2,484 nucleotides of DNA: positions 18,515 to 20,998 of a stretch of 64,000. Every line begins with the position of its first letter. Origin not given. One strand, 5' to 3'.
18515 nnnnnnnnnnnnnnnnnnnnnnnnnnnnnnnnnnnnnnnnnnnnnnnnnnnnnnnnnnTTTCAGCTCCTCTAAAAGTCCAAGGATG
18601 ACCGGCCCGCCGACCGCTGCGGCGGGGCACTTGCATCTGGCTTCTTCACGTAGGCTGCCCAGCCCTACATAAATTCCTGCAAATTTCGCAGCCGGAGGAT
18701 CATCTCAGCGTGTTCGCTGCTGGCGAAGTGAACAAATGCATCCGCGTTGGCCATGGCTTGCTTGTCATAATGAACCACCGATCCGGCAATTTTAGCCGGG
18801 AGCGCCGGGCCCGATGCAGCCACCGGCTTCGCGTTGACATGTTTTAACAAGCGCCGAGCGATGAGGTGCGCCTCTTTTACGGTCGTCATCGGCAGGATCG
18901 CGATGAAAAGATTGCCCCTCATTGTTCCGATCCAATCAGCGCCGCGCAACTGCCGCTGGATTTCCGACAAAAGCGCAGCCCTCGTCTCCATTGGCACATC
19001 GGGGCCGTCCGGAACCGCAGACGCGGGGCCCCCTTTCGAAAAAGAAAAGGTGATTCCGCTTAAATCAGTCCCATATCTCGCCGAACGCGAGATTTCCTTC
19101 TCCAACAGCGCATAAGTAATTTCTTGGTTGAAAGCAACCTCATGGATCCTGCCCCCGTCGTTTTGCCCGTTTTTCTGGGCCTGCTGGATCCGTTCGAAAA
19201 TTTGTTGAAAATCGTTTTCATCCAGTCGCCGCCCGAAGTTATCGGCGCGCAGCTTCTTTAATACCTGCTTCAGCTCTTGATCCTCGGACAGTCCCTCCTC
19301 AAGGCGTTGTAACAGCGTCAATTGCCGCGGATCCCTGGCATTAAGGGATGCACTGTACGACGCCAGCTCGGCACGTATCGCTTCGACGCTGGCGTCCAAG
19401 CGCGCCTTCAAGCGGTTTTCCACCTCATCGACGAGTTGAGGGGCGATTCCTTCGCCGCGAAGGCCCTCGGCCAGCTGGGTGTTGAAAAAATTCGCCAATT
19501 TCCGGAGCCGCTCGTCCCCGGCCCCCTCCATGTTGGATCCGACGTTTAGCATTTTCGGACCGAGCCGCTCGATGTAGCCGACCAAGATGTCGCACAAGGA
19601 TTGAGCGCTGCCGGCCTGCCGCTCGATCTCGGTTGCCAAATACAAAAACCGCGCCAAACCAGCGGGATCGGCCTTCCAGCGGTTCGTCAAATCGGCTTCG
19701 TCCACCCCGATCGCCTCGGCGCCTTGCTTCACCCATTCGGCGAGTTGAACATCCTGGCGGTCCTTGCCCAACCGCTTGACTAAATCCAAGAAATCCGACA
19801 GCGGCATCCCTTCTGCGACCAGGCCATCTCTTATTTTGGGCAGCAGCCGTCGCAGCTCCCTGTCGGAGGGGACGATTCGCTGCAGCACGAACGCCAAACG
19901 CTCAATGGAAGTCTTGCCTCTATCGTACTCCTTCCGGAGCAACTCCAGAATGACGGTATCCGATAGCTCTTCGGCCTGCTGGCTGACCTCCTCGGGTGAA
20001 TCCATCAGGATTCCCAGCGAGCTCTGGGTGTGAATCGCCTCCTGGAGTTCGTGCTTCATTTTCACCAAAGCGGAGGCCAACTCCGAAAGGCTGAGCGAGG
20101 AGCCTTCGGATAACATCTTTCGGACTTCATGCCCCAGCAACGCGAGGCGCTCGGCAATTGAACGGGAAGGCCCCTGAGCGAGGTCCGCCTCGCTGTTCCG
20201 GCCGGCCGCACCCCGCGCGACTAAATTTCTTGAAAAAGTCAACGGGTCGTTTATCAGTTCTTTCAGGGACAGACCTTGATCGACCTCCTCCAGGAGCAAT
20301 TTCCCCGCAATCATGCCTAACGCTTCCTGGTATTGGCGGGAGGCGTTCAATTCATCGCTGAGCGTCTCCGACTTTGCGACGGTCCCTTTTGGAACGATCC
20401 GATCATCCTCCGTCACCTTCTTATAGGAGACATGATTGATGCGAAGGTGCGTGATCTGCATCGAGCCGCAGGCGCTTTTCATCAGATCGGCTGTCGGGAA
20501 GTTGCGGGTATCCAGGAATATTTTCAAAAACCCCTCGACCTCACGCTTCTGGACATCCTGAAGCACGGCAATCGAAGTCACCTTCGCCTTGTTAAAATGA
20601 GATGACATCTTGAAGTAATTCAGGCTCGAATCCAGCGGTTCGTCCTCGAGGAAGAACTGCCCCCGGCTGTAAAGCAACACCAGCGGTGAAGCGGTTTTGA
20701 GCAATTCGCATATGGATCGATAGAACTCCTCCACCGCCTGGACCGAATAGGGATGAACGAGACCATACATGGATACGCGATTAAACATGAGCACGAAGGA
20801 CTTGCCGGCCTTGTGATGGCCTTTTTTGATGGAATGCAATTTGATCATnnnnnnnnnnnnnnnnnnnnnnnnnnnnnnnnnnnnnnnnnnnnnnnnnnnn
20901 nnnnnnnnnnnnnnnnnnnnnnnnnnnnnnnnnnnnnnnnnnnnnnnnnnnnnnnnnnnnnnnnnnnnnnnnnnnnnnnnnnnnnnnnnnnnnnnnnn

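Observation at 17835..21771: Three-gene operon: minimal Ser/Thr kinase, 727-aa GGDEF-like effector, double-FHA protein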

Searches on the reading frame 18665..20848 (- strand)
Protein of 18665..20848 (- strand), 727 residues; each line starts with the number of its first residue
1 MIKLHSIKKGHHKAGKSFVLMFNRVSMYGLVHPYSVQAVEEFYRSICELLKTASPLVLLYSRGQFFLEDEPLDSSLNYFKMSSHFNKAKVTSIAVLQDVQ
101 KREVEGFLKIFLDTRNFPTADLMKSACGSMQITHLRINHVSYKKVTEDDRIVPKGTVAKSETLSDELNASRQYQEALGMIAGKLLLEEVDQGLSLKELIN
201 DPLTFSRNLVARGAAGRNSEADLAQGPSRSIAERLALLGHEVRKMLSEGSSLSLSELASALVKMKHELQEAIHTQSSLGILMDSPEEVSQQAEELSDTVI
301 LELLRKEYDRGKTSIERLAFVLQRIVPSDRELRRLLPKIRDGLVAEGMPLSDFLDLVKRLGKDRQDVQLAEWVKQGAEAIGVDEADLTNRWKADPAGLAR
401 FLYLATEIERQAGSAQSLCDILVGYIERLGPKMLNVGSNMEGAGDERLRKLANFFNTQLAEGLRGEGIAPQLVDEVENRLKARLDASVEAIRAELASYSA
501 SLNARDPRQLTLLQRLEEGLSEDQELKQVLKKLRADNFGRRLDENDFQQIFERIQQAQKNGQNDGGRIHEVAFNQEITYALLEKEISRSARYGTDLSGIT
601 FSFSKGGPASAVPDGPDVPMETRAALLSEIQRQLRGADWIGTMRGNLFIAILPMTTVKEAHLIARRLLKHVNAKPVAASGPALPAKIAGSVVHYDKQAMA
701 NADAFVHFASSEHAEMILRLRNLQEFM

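Call 6: search_protein_families(library=pfam, proteins=[window:18665-20848:-], max_evalue=0.01)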
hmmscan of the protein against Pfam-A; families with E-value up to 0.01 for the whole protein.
window:18665-20848:- (727 aa): 0 families

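Call 8: search_protein_families(library=ncbifam, proteins=[window:18665-20848:-], max_evalue=0.01)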
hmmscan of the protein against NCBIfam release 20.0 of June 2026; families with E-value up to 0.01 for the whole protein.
window:18665-20848:- (727 aa): 4 families
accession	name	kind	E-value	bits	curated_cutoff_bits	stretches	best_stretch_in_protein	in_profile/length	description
TIGR00254.1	GGDEF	domain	0.0011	18.6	37.4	1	628-680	68-121/168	diguanylate cyclase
NF038266.1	diguan_SiaD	equivalog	0.0017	17.8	290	1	626-680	155-209/252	biofilm regulation diguanylate cyclase SiaD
NF007135.0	PRK09581.1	equivalog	0.0017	17.2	474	1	628-687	355-414/457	PleD family two-component system response regulator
NF011955.1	PRK15426.1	equivalog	0.0044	15.2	408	1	628-676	461-509/564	cellulose biosynthesis regulator diguanylate cyclase DgcQ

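Call 9: find_homologous_proteins(query=window:18665-20848:-)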
Query window:18665-20848:- (727 aa): 88 proteins with E <= 0.001 among 8000 candidates.
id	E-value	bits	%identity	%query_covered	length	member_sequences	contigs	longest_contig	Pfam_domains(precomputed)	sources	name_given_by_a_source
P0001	0.0e+0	1583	100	100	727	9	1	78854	-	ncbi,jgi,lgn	-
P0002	0.0e+0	1164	74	100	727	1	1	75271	-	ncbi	-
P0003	0.0e+0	1136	73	100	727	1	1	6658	-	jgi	jgi:hypothetical protein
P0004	0.0e+0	1134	72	100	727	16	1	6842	-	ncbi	-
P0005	0.0e+0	1119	72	100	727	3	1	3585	-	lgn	-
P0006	0.0e+0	1116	71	100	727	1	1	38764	-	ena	-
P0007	0.0e+0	1112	71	100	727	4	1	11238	-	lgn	-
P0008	0.0e+0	1108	71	100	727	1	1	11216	-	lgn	-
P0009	0.0e+0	1065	68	100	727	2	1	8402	-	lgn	-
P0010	0.0e+0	1061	67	100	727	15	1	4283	-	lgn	-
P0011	0.0e+0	1044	66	100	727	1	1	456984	-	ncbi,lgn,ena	-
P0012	0.0e+0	1031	66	100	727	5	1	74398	-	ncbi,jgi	jgi:hypothetical protein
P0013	0.0e+0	1025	65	100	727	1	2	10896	-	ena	-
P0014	0.0e+0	1015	66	100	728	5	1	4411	-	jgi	-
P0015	9.6e-293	991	64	100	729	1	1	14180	-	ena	-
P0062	6.7e-219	747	50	100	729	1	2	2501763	-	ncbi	-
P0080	1.8e-182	626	45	92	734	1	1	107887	-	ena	-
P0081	4.6e-176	605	44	100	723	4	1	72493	-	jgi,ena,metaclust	metaclust:\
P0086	1.7e-130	455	34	99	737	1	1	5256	-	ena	-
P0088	9.2e-27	112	27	52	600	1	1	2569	-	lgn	-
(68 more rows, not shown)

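Call 11: find_encoding_contigs(protein=P0062, flank=8000, max_places=2)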
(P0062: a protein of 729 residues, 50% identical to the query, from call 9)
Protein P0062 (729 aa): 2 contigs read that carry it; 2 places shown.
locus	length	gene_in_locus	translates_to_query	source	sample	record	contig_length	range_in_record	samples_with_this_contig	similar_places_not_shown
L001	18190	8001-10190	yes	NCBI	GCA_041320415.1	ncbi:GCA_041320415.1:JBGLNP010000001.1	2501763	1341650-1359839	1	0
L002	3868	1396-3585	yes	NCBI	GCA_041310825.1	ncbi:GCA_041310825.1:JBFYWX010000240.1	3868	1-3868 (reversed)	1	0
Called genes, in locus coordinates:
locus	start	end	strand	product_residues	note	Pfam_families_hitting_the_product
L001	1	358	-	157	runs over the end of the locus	PF13801:Metal_resist, PF07813:LTXXQ (weak), PF16231:DUF4890 (weak)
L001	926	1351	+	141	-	-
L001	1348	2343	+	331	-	PF16868:NMT1_3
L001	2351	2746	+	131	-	-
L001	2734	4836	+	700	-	PF06808:DctM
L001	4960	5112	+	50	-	-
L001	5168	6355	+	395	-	PF00989:PAS, PF13188:PAS_8, PF08448:PAS_4, PF13426:PAS_9, PF08447:PAS_3 (weak), PF07228:SpoIIE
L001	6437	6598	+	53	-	-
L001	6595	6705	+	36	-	-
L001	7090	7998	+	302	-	PF00069:Pkinase, PF07714:PK_Tyr_Ser-Thr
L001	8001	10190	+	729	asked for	-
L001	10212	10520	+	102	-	PF16697:Yop-YscD_cpl, PF00498:FHA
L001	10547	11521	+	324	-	PF04432:FrhB_FdhB_C (weak), PF13187:Fer4_9 (faint), PF13183:Fer4_8 (weak), PF17179:Fer4_22 (faint)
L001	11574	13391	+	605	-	PF07992:Pyr_redox_2 (weak), PF12831:FAD_oxidored (weak), PF13450:NAD_binding_8 (weak), PF00037:Fer4 (weak), PF12797:Fer4_2 (weak), PF13187:Fer4_9, PF00037:Fer4, PF00072:Response_reg, +10 more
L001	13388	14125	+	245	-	PF04536:TPM_phosphatase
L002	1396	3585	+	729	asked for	-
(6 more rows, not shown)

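Call 12: find_encoding_contigs(protein=P0080, flank=8000, max_places=2)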
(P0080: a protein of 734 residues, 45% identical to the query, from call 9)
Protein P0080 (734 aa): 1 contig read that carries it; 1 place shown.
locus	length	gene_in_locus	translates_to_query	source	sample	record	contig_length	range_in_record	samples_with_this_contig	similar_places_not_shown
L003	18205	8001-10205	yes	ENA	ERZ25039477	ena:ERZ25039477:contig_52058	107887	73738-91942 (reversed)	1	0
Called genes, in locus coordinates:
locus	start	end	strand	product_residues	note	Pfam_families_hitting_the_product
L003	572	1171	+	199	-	-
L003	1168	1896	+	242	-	PF21455:PylD_N, PF01262:AlaDh_PNT_C (weak)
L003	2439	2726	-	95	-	PF04306:DUF456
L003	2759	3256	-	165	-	PF04306:DUF456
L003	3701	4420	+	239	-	PF00456:Transketolase_N (weak)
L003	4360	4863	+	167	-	PF02779:Transket_pyr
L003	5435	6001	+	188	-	PF02525:Flavodoxin_2, PF03358:FMN_red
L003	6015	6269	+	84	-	-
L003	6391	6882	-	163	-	PF05981:CreA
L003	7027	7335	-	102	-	-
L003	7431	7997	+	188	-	PF00069:Pkinase, PF07714:PK_Tyr_Ser-Thr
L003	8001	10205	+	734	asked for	-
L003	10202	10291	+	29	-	-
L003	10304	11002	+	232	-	PF16697:Yop-YscD_cpl, PF00498:FHA, PF16697:Yop-YscD_cpl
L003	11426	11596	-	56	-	-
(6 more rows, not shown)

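Call 13: find_encoding_contigs(protein=P0081, flank=8000, max_places=2)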
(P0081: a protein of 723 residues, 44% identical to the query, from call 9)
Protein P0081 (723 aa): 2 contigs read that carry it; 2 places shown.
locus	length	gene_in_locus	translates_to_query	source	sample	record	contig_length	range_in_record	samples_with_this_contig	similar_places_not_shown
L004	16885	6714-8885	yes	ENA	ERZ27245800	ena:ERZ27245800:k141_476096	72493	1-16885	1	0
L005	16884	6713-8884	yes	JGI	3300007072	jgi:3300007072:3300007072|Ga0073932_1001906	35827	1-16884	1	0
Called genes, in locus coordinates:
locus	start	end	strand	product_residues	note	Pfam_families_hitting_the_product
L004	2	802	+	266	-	?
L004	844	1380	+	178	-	-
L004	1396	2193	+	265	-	PF03372:Exo_endo_phos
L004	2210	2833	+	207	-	PF02525:Flavodoxin_2 (weak), PF03358:FMN_red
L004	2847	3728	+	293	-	PF09924:LPG_synthase_C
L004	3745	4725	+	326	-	PF25087:GMPPB_C (faint), PF00132:Hexapep (faint)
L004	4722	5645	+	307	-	PF00291:PALP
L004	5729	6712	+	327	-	PF00069:Pkinase, PF07714:PK_Tyr_Ser-Thr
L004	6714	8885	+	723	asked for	-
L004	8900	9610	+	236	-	PF16697:Yop-YscD_cpl, PF00498:FHA, PF16697:Yop-YscD_cpl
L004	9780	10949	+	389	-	PF03773:ArsP_1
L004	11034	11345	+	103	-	PF00829:Ribosomal_L21p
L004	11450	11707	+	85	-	PF01016:Ribosomal_L27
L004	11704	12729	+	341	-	PF01018:GTP1_OBG, PF02421:FeoB_N (weak), PF01926:MMR_HSR1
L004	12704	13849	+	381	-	PF00696:AA_kinase, PF01472:PUA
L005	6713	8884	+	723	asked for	-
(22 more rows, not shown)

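Call 14: find_encoding_contigs(protein=P0086, flank=8000, max_places=2)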
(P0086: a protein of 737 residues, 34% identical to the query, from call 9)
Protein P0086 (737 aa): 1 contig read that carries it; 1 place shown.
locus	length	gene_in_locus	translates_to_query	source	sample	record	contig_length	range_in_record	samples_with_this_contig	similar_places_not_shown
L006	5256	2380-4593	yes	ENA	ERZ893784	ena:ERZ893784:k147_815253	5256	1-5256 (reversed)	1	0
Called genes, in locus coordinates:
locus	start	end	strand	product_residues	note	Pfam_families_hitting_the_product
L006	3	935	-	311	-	?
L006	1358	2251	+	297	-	PF00069:Pkinase, PF07714:PK_Tyr_Ser-Thr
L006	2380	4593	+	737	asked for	-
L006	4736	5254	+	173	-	?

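Call 15: find_encoding_contigs(protein=P0088, flank=8000, max_places=2)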
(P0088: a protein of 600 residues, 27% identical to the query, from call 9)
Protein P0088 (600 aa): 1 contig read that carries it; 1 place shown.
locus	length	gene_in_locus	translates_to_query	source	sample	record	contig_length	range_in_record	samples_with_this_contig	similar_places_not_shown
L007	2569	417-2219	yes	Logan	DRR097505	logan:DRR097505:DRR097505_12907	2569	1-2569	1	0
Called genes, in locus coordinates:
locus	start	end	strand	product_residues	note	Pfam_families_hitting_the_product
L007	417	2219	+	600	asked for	-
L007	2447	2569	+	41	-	?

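Call 16: find_encoding_contigs(protein=P0001, flank=10000, max_places=2)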
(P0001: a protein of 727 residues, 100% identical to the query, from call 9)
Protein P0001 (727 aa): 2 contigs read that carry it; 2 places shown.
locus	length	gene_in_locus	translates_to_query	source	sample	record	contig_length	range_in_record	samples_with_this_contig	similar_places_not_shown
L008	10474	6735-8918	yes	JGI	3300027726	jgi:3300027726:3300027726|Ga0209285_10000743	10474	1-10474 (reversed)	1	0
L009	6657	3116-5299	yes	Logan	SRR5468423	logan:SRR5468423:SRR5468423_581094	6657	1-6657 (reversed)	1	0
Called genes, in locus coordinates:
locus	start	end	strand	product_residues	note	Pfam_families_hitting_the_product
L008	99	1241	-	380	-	PF00155:Aminotran_1_2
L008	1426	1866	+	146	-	PF00293:NUDIX, PF14815:NUDIX_4 (weak)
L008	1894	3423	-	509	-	PF13191:AAA_16 (weak), PF25201:nSTAND6 (faint), PF13401:AAA_22, PF00691:OmpA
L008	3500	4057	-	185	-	-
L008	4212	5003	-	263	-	-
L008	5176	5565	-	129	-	PF00072:Response_reg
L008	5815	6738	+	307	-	PF00069:Pkinase, PF07714:PK_Tyr_Ser-Thr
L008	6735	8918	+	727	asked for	-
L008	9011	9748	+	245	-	PF16697:Yop-YscD_cpl, PF00498:FHA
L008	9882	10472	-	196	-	?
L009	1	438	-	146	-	?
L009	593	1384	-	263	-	-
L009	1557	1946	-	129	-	PF00072:Response_reg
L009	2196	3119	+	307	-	PF00069:Pkinase, PF07714:PK_Tyr_Ser-Thr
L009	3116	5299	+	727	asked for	-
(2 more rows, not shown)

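Call 20: find_related_loci(query=A1, collection=genome_contigs, flank=6000)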
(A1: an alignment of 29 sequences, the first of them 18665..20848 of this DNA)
Query A1 (727 aa) in genome_contigs; peptide patterns used: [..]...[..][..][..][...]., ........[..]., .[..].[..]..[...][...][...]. (x = any residue, [..] = any of these).
321 stretches matched a pattern; 140 encode a relative of the query (tblastn E <= 1e-3); the best 80 are kept; 79 distinct loci.
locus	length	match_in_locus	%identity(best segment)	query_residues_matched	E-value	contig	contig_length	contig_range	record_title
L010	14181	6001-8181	74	1-727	0e+0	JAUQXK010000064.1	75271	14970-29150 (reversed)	MAG: Desulfobacterales bacterium isolate BIN27 contig_87818, whole genome shotgun sequence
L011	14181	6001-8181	72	1-727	0e+0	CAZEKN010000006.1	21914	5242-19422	MAG TPA_asm: uncultured Desulfatibacillum sp. isolate binchicken_co234_292 genome assembly, contig: NODE_1168_length_219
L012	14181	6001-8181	70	1-727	0e+0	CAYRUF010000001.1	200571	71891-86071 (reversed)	MAG TPA_asm: uncultured Desulfatibacillum sp. isolate binchicken_co107_359 genome assembly, contig: NODE_105_length_2005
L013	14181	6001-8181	66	1-727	0e+0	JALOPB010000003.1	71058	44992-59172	MAG: Desulfobacterales bacterium isolate Prado118 scaffold_1098, whole genome shotgun sequence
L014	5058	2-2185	56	1-727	0e+0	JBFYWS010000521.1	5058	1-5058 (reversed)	MAG: Desulfobacteraceae bacterium isolate PPR_0356 k121_3771797, whole genome shotgun sequence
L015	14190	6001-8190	52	1-727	0e+0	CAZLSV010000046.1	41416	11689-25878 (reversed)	MAG TPA_asm: uncultured Desulfatibacillum sp. isolate binchicken_co266_254 genome assembly, contig: NODE_1718_length_414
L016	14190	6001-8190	51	1-727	0e+0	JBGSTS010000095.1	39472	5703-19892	MAG: Desulfobacterales bacterium isolate JTS-AC413 k141_544531, whole genome shotgun sequence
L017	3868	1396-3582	50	1-727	0e+0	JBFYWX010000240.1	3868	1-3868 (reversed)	MAG: Desulfobacteraceae bacterium isolate PPR_0362 PPR_0362.fa_k121_462537, whole genome shotgun sequence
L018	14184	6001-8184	55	1-727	0e+0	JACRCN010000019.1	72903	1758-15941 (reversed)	MAG: Deltaproteobacteria bacterium isolate NC_groundwater_1647_Pr3_B-0.1um_60_22 SR-2_scaffold_141_507023, whole genome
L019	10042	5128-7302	49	6-727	0e+0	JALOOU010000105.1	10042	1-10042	MAG: Desulfobacterales bacterium isolate Prado111 scaffold_8275, whole genome shotgun sequence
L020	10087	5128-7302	49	6-727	0e+0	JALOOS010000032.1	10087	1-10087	MAG: Desulfobacterales bacterium isolate Prado109 scaffold_7191, whole genome shotgun sequence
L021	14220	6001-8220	46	8-727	0e+0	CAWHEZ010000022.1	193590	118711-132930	MAG: uncultured delta proteobacterium isolate MFD00905.bin.2.117 genome assembly, contig: contig_34575, whole genome sho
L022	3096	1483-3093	59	1-536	0e+0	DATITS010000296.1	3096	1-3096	MAG TPA_asm: Desulfobacterales bacterium isolate SMAG_U15961 k141_149364, whole genome shotgun sequence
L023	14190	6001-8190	52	1-727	0e+0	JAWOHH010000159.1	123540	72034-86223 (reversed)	MAG: Desulfobacterales bacterium isolate CWP4-2.bin.27 k191_1582884, whole genome shotgun sequence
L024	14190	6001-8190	51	1-727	0e+0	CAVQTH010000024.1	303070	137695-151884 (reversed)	MAG: uncultured delta proteobacterium isolate MFD00032.bin.2.163 genome assembly, contig: contig_15774, whole genome sho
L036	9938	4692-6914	34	15-724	2e-129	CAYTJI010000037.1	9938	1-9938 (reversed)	MAG TPA_asm: uncultured Desulfobacteraceae bacterium isolate binchicken_co256_143 genome assembly, contig: NODE_18492_le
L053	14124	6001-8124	33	21-727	3e-120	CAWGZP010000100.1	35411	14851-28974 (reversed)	MAG: uncultured delta proteobacterium isolate MFD02138.bin.2.17 genome assembly, contig: contig_13757, whole genome shot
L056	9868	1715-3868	31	13-726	2e-118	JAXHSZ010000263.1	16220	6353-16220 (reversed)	MAG: Thermodesulfobacteriota bacterium isolate MAG11_tar_biofilm MAG11_263, whole genome shotgun sequence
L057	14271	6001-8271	31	15-724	2e-117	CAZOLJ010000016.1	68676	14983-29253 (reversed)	MAG TPA_asm: uncultured Desulfobacteraceae bacterium isolate binchicken_co340_80 genome assembly, contig: NODE_203_lengt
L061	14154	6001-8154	34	13-726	4e-133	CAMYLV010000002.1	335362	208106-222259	MAG: uncultured Desulfobacterales bacterium isolate FCS_Desulfobacterota_01 genome assembly, contig: scaffold_3, whole g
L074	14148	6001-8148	30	14-724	1e-109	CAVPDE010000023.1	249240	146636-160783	MAG: uncultured delta proteobacterium isolate MFD00032.bin.1.156 genome assembly, contig: contig_72516, whole genome sho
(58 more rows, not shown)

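Call 24: predict_structure(alignment_id=A1)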
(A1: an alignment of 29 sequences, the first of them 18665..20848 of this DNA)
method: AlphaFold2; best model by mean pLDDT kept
length: 727 residues; sequences in the alignment: 29
mean_pLDDT: 72.2   pTM: 0.31
mean pLDDT of the five models: 72.2, 71.9, 68.0, 67.7, 66.3
residues with pLDDT >= 90: 53; 70-90: 400; 50-70: 179; < 50: 95
segments of 3 or more residues with pLDDT < 50: 1-5, 142-164, 184-191, 219-227, 420-422, 426-443, 500-506, 563-565, 608-616
pLDDT, mean of each block of 10 residues (from residue 1): 52 88 89 88 88 80 82 82 88 88 90 87 87 82 37 36 50 59 46 69 80 58 48 80 76 80 86 77 76 86 83 80 79 84 84 81 64 63 71 69 59 51 47 41 50 59 59 68 66 57 49 77 74 71 72 72 55 85 88 88 64 51 80 87 86 91 87 63 71 85 88 83 72
secondary structure, 60 per line:
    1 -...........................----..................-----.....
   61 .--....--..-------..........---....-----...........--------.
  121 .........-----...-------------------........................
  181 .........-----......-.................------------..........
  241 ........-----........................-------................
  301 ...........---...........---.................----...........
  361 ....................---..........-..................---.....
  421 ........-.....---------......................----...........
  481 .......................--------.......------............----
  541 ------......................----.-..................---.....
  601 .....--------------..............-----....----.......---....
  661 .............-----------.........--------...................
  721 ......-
elements in order (helices of 4 or more, strands of 3 or more residues): H2-28 H33-50 E56-61 E64-67 H79-88 E92-95 H101-111 H120-129 E135-137 H157-189 H195-200 H202-218 H231-248 H254-277 H285-311 H315-325 H329-345 H350-380 H384-393 H395-412 H416-428 H430-434 H444-465 H470-503 H512-518 H525-536 H547-568 H575-592 E596-605 H620-633 E639-642 E647-653 H657-673 E685-693 H702-726

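Call 25: search_protein_representatives(alignment_id=A1)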
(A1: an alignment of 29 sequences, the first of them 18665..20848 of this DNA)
Query: 29 sequences, 730 profile positions. Proteins with E-value up to 0.001 (for the whole library): 8789; up to 1e-10: 410; up to 1e-30: 228. The best 150 are listed.
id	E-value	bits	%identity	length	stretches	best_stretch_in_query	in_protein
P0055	0.0e+00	1170.8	-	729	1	1-730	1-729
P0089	9.9e-281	949.8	-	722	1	1-730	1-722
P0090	3.7e-236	802.5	-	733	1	2-730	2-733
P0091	6.4e-231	785.2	-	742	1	1-728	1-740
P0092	3.2e-209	713.4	-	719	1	8-728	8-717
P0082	8.2e-204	695.5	-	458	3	1-179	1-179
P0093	3.0e-199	680.5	-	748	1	3-729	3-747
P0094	1.5e-197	674.9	-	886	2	194-729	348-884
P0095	1.8e-196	671.3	-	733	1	1-728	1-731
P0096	9.1e-194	662.3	-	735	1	3-728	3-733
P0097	2.7e-192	657.5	-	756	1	4-728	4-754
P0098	8.6e-192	655.8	-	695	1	27-716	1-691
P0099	4.9e-185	633.5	-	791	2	222-730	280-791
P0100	2.5e-183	627.8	-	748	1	7-729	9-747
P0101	1.6e-181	621.9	-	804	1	4-730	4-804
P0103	6.5e-176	603.3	-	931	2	222-729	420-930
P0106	2.6e-174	598.0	-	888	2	214-727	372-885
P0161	2.3e-104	366.8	-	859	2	189-717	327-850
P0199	4.0e-87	309.8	-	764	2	193-718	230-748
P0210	9.9e-76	272.1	-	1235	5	222-490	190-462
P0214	4.6e-74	266.6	-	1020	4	220-484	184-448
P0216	1.9e-72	261.2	-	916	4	225-480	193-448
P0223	1.0e-69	252.2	-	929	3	219-457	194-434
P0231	8.0e-65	236.0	-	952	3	221-517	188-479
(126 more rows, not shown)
